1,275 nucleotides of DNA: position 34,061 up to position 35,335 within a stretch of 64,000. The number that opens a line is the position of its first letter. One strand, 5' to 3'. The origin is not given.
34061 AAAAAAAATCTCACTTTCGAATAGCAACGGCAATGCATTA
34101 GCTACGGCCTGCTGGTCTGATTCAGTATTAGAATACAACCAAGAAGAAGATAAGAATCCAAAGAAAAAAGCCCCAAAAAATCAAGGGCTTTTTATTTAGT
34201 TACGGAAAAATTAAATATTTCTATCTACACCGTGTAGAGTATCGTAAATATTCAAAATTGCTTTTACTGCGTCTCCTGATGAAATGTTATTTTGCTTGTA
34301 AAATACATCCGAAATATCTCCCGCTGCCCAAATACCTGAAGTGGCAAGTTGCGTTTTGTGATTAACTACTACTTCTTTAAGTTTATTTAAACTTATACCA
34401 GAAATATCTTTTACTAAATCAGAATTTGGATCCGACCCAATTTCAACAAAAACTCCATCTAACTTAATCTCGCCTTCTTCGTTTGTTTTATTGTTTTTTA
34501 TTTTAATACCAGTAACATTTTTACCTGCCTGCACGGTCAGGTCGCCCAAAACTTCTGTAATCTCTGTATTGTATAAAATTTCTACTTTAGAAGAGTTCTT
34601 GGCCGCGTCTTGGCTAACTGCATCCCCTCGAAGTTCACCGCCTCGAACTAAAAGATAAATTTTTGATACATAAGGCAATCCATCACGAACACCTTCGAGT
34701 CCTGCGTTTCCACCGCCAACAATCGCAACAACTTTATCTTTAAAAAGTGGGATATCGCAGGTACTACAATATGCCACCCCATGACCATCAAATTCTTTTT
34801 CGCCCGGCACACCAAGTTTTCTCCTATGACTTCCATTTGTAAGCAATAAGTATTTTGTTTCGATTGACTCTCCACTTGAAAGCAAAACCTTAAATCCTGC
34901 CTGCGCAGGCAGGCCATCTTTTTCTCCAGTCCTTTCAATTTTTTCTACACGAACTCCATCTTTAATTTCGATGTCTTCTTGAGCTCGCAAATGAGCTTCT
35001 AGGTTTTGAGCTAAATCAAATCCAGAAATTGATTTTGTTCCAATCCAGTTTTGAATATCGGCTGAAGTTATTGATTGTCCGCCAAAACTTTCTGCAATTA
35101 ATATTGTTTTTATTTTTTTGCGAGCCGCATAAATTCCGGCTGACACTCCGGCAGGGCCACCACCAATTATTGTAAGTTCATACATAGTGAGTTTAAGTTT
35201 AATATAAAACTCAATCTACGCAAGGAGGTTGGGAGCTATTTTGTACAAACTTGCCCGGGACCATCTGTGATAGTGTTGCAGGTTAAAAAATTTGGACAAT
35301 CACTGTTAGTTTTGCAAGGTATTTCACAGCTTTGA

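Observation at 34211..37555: Operon coupling thioredoxin reductase and an NrdH-like glutaredoxin to two Cys-rich secreted paralogs with swapped module order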

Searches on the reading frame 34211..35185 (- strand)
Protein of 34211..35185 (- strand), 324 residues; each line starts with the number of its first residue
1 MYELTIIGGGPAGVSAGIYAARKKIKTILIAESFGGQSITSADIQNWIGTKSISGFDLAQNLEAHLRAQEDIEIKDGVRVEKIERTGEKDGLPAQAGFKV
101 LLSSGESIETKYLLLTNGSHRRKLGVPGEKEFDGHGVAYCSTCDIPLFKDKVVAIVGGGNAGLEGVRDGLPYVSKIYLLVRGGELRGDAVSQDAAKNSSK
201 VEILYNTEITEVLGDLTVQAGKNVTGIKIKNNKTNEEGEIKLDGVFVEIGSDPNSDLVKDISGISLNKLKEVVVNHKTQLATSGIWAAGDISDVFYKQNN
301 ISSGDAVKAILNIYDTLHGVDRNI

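Call 4: search_protein_families(library=pfam, proteins=[window:34211-35185:-], max_evalue=0.1)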
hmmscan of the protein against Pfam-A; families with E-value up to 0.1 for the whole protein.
window:34211-35185:- (324 aa): 10 families
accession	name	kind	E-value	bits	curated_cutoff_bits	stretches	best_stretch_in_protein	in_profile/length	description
PF07992.20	Pyr_redox_2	-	1.1e-34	120.6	26.1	1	3-292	2-277/291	Pyridine nucleotide-disulphide oxidoreductase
PF13738.12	Pyr_redox_3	-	3e-14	53.4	30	2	67-289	91-305/305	Pyridine nucleotide-disulphide oxidoreductase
PF00070.33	Pyr_redox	-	4.7e-06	27.5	22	1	153-229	2-79/82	Pyridine nucleotide-disulphide oxidoreductase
PF12831.13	FAD_oxidored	-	3e-05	24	27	1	4-71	2-73/416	FAD dependent oxidoreductase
PF01134.28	GIDA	-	0.00054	19.6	22.1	1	4-33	2-31/391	Glucose inhibited division protein A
PF00890.30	FAD_binding_2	-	0.0064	16.2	20.4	1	6-38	4-38/414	FAD binding domain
PF01946.23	Thi4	-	0.019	14.6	26.2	1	4-36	20-55/235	Thi4 family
PF01266.30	DAO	-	0.039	13.9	27.9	1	4-38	2-39/353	FAD dependent oxidoreductase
PF13450.12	NAD_binding_8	-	0.064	14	21.9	1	6-41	1-38/68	NAD(P)-binding Rossmann-like domain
PF03486.20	HI0933_like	-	0.087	12.7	50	0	3-31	2-30/244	HI0933-like protein Rossmann domain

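Call 5: search_protein_families(library=ncbifam, proteins=[window:34211-35185:-], max_evalue=0.1)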
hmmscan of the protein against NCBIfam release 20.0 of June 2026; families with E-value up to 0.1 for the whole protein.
window:34211-35185:- (324 aa): 57 families (the best 25 are shown)
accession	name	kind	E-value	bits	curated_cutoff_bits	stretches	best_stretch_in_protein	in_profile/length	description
TIGR03140.1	AhpF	equivalog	3.2e-82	276.7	502.9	1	2-317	213-512/515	alkyl hydroperoxide reductase subunit F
TIGR01292.1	TRX_reduct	equivalog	3.4e-70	236.2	343.45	1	2-317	1-300/300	thioredoxin-disulfide reductase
TIGR03143.1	AhpF_homolog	hypoth_equivalog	3.7e-49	167.7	687.65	1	1-293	4-284/555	putative alkyl hydroperoxide reductase F subunit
NF007614.0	PRK10262.1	equivalog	1.2e-32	113.4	644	1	4-319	9-316/321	thioredoxin-disulfide reductase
TIGR01350.1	lipoamide_DH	equivalog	1e-12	47.5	408.8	2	103-293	124-310/461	dihydrolipoyl dehydrogenase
TIGR02053.1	MerA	equivalog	4.1e-12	45.8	454.45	1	100-313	119-328/465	mercury(II) reductase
NF041682.1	ant_diox_AndAa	equivalog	3.7e-11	42.4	650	1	67-295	69-282/406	anthranilate 1,2-dioxygenase system ferredoxin--NAD(+) reductase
TIGR04018.1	Bthiol_YpdA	hypoth_equivalog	1.5e-10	40.4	339.9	2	94-293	99-290/316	YpdA family putative bacillithiol disulfide reductase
TIGR03385.1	CoA_CoA_reduc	equivalog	5.9e-10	38.5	578.8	1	6-297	4-288/439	CoA-disulfide reductase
NF004991.0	PRK06370.1-3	subfamily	1.1e-09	37.4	620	1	153-295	205-345/509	FAD-containing oxidoreductase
NF009414.0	PRK12778.1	equivalog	1.2e-08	33.7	1103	1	138-292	558-725/752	bifunctional dihydroorotate dehydrogenase B NAD binding subunit/NADPH-dependent glutamate synthase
TIGR01424.1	gluta_reduc_2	equivalog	1.5e-08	33.6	606.05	1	102-293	123-304/446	glutathione-disulfide reductase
NF009409.0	PRK12770.1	subfamily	8.4e-08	31.6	343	1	137-291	160-325/360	putative glutamate synthase subunit beta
NF004992.0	PRK06370.1-4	equivalog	1.7e-07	30.1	629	1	152-291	172-309/459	FAD-containing oxidoreductase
NF041853.1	hythiocyan_redase_MerA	equivalog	2.3e-07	30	650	1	149-292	159-295/440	hypothiocyanous acid reductase MerA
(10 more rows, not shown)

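Call 15: search_solved_structures(query=window:34211-35185:-, show_alignments=2)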
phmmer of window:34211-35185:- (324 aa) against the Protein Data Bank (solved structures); distinct sequences matched with E-value up to 0.001: 76 (the best 60 are shown).
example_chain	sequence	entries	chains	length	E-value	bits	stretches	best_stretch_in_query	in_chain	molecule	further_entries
1hyu_A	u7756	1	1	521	3.2e-54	187.4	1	2-317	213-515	ALKYL HYDROPEROXIDE REDUCTASE SUBUNIT F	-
1fl2_A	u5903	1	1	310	3.9e-54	187.1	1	2-317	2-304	ALKYL HYDROPEROXIDE REDUCTASE SUBUNIT F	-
4o5q_A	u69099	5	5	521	1.9e-53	184.9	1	2-317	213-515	Alkyl hydroperoxide reductase subunit F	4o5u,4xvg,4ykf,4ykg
3f8p_A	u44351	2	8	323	1.9e-46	161.9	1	2-296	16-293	Thioredoxin reductase (TrxB-3)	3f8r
3cty_A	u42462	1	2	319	1.2e-45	159.3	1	2-315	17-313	Thioredoxin reductase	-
3f8d_A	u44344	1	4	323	4.2e-45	157.5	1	2-296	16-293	Thioredoxin reductase (TrxB-3)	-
2q7v_A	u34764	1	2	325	2.9e-43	151.4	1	2-311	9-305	Thioredoxin reductase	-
5uth_A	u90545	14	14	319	2.1e-42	148.6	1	2-309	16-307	Thioredoxin reductase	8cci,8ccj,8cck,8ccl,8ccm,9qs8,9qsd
4zn0_A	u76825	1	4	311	3.3e-42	148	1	1-295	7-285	Thioredoxin reductase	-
2q0k_A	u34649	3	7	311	1.2e-40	142.9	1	2-315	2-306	Thioredoxin reductase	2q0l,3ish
9xub_A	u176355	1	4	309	4.4e-40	141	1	3-310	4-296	Thioredoxin reductase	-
2a87_A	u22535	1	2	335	5.8e-40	140.6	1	3-310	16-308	Thioredoxin reductase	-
6bwt_A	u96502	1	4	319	4.2e-39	137.8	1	2-320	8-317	Thioredoxin reductase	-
7aaw_A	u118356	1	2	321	2.4e-38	135.3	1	1-307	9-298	Thioredoxin reductase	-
5u63_A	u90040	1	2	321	3.1e-38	134.9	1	3-312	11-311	Thioredoxin reductase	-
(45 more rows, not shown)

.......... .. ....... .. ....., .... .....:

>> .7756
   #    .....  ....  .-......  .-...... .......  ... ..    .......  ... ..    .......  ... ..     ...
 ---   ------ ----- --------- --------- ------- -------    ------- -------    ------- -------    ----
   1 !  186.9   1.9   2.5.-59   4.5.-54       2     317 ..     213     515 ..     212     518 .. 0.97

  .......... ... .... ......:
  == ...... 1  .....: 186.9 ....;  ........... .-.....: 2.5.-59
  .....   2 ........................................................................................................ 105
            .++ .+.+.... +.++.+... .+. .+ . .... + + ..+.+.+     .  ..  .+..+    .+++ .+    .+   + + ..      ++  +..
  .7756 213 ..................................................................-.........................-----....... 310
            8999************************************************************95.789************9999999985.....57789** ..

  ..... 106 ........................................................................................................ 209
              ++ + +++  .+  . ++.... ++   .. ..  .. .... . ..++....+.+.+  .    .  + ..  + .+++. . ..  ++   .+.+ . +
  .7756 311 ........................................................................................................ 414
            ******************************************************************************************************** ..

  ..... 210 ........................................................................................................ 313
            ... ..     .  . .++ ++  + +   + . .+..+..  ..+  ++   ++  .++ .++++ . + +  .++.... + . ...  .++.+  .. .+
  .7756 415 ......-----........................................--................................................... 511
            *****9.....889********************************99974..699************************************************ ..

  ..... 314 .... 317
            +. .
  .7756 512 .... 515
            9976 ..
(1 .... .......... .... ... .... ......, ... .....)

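Call 40: find_related_loci(query=A3, collection=metagenome_contigs, flank=10000)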
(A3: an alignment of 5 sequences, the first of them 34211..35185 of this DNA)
Query A3 (324 aa) in metagenome_contigs; peptide patterns used: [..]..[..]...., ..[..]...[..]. (x = any residue, [..] = any of these).
600 stretches matched a pattern (row limit reached: there are more); 595 encode a relative of the query (tblastn E <= 1e-3); the best 80 are kept; 80 distinct loci.
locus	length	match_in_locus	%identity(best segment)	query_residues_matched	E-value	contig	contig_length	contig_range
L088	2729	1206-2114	57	1-317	9e-111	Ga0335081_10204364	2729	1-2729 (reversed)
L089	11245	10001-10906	56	1-317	3e-105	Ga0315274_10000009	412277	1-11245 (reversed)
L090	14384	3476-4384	56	1-318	5e-103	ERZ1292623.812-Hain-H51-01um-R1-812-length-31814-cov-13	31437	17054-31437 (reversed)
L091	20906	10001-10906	55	1-317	3e-102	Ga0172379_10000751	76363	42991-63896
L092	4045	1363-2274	53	1-319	6e-98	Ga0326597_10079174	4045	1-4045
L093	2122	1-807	56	32-315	8e-100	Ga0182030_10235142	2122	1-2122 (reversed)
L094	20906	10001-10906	54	1-317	8e-94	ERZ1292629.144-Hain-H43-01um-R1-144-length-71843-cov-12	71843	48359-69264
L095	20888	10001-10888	54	1-308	2e-93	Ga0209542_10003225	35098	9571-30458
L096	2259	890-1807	52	1-318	2e-84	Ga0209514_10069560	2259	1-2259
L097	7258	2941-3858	46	1-319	3e-80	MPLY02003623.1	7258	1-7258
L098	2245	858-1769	45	1-318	7e-82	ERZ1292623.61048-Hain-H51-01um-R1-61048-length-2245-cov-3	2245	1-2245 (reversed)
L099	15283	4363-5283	45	1-314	3e-74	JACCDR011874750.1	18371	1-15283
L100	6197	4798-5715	43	1-318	5e-74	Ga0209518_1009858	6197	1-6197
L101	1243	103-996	43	2-313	7e-79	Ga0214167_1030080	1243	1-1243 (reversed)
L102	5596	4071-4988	44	1-318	1e-73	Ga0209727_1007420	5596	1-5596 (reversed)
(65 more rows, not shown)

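Call 73: list_cluster_members(proteins=[P0001, P0021, window:34211-35185:-, window:36861-37091:-, window:36067-36843:-])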
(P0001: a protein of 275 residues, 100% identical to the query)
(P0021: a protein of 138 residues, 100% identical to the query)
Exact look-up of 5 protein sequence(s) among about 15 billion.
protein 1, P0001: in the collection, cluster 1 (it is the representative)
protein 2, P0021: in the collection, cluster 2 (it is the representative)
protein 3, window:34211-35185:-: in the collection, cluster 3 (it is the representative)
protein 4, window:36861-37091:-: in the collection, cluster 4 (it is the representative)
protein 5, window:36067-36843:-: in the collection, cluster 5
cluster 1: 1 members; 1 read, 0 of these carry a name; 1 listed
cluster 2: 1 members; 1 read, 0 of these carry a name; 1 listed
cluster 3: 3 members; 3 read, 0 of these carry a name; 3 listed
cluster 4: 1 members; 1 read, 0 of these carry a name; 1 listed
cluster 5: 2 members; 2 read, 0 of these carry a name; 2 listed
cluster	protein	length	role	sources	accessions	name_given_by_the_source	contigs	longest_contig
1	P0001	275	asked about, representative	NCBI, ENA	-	-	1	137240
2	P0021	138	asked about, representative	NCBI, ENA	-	-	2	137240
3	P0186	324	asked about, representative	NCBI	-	-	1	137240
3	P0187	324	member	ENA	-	-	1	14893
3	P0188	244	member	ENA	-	-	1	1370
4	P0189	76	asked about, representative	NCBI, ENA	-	-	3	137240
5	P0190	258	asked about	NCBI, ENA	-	-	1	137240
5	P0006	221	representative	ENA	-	-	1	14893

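Call 85: search_protein_families(library=pfam, proteins=[L094:8537-9295:+, L094:10996-11424:+, L090:4408-4887:+, L090:4898-5371:+, L090:1637-2638:+], max_evalue=0.01)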
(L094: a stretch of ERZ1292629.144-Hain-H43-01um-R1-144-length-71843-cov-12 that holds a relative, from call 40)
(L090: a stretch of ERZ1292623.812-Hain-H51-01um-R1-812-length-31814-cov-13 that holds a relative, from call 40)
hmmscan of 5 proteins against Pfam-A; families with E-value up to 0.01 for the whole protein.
L094:8537-9295:+ (252 aa): 2 families
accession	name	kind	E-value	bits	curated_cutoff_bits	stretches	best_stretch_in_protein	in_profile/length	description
PF13462.12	Thioredoxin_4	-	8.7e-34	117.5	23.2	1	76-248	7-165/165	Thioredoxin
PF01323.26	DSBA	-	1.3e-09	38.5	25.6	1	85-246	1-190/191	DSBA-like thioredoxin domain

L094:10996-11424:+ (142 aa): 0 families

L090:4408-4887:+ (159 aa): 1 family
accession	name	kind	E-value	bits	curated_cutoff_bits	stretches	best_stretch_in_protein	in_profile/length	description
PF18920.5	DUF5671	-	2.7e-21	76.2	28.4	1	8-148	1-131/132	Domain of unknown function (DUF5671)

L090:4898-5371:+ (157 aa): 0 families

L090:1637-2638:+ (333 aa): 0 families
